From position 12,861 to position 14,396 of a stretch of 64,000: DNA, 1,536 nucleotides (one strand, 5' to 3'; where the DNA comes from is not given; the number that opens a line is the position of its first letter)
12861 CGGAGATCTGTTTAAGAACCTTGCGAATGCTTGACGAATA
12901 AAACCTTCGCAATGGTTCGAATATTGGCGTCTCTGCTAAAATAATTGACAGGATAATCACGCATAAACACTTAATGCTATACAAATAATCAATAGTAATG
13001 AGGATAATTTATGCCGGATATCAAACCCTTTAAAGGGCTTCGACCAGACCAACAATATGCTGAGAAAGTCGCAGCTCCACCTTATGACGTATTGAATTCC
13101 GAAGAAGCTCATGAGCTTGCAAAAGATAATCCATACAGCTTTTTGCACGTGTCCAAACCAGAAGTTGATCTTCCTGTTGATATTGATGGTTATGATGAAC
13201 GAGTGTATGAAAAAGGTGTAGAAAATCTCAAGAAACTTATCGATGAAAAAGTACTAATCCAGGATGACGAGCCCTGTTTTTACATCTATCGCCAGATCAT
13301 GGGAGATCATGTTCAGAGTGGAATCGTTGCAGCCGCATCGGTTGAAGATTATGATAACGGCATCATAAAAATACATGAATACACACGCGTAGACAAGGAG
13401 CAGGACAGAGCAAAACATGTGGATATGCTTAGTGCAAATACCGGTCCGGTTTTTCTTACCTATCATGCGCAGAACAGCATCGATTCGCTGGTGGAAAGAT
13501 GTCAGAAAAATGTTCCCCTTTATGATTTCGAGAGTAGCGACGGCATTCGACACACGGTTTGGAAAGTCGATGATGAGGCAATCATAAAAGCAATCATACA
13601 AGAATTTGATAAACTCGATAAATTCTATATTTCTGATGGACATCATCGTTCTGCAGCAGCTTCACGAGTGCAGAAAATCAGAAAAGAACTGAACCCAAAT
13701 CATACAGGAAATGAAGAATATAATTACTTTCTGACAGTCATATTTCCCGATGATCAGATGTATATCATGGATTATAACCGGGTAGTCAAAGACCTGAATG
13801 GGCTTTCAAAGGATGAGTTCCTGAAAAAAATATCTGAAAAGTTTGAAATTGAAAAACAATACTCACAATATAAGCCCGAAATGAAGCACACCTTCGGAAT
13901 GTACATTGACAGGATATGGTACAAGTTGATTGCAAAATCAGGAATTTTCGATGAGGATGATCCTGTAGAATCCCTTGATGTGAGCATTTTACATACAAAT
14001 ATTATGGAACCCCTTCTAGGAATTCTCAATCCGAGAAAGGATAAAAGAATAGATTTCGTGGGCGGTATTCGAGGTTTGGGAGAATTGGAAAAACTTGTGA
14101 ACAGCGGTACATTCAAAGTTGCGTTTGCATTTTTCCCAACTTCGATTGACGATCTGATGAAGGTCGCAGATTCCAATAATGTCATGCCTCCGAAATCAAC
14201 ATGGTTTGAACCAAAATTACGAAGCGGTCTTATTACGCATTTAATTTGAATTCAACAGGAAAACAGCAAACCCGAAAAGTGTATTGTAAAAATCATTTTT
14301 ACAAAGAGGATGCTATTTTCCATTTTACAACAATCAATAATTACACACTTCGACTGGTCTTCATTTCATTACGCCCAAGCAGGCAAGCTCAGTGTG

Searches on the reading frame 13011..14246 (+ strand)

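Call 99: search_protein_families(library=pfam, proteins=[window:13011-14246:+], max_evalue=0.0001)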
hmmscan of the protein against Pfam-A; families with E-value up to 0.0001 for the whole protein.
window:13011-14246:+ (412 aa): 1 family
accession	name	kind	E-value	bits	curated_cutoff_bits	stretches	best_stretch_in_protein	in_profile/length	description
PF06245.16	DUF1015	-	6.2e-120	400.4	25.8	1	4-325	1-325/325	Protein of unknown function (DUF1015)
